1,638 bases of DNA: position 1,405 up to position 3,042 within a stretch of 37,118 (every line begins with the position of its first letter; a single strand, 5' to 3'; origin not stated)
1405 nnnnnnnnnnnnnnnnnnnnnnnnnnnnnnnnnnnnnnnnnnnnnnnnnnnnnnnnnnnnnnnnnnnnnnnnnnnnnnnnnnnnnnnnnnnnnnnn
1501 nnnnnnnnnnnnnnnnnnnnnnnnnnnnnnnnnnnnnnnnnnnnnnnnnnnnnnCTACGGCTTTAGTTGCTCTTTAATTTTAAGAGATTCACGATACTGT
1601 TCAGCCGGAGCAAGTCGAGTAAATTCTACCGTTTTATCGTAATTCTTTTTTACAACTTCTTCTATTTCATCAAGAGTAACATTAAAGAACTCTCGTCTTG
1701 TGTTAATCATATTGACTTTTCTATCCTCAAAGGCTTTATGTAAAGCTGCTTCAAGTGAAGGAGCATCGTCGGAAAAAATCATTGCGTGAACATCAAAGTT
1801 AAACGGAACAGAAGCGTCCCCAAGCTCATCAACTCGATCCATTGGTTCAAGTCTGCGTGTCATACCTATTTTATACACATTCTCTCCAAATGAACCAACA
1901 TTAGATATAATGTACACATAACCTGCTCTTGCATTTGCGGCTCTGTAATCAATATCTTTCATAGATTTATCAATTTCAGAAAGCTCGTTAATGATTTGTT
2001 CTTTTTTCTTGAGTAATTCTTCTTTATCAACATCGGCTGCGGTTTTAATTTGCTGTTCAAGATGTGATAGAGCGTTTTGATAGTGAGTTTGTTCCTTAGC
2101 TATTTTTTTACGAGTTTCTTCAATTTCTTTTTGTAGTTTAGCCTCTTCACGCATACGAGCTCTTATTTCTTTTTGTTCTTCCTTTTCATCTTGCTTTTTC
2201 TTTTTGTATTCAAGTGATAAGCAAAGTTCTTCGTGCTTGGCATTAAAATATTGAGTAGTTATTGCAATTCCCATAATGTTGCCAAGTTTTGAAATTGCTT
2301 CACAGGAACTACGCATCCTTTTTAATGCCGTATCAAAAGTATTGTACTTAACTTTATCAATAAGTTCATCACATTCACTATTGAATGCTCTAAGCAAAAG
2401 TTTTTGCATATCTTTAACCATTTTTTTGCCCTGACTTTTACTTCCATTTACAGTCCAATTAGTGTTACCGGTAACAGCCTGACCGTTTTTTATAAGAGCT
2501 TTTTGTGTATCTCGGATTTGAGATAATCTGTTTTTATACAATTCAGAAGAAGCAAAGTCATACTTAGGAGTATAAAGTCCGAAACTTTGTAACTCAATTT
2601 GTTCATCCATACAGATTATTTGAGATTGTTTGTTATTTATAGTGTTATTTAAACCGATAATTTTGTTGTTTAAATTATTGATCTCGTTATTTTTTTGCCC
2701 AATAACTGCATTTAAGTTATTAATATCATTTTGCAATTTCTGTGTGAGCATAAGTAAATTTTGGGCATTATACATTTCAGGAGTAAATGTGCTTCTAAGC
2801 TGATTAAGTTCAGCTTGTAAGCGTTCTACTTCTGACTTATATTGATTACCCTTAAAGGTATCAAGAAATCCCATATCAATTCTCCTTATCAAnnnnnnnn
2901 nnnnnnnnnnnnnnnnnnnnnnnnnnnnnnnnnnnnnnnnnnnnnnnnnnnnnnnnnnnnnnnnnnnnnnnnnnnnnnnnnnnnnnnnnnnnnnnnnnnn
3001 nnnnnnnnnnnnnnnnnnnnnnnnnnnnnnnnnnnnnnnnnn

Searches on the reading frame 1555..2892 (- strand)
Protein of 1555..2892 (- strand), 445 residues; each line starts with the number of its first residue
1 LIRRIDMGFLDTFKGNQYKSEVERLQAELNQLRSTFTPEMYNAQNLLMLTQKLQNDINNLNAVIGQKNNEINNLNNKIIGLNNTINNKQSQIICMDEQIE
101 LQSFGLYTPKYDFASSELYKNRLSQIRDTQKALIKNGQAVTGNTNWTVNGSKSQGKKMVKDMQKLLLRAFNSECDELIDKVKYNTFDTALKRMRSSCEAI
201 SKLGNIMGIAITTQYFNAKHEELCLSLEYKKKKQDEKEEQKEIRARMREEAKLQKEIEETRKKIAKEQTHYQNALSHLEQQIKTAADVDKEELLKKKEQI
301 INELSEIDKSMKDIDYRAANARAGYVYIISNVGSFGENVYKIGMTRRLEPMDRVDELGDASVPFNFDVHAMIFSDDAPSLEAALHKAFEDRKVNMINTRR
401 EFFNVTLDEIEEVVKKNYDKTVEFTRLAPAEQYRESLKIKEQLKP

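Call 25: search_protein_families(library=phrogs, proteins=[window:1555-2892:-], max_evalue=0.001)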
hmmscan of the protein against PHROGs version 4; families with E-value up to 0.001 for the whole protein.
window:1555-2892:- (445 aa): 6 families
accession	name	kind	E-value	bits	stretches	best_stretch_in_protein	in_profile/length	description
phrog_1847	-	unknown function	6.5e-159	530.8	1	31-442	67-468/474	-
phrog_8430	-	unknown function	9.2e-40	137.7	1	227-442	198-407/439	-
phrog_16524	-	unknown function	7.2e-18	66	1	321-423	22-119/215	-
phrog_36333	-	unknown function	2.6e-11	44.5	1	324-435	4-109/199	-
phrog_5032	-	unknown function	1.2e-10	42.3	1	258-425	26-175/178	-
phrog_15085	-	unknown function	3.5e-05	25.1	1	323-420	3-97/103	-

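Call 29: search_protein_families(library=padloc, proteins=[window:1555-2892:-], max_evalue=0.01)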
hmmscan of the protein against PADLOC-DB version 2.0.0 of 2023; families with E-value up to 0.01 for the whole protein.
window:1555-2892:- (445 aa): 6 families
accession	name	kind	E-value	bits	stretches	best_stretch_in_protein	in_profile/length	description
PDLC03976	PD-Lambda-1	-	3.4e-164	545.3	1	19-443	53-476/491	-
PDLC03977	PD-Lambda-1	-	1.3e-151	503.8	1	18-443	51-475/496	-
PDLC05041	PDC-S57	-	2.4e-18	64.5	1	322-419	4-95/212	-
PDLC05042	PDC-S57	-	5.3e-10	37.3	1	323-416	7-98/245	-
PDLC03865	LmuB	-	1.2e-07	28.4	1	14-314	366-675/1007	-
PDLC03859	LmuB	-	8.8e-05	19.9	1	20-317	200-464/611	-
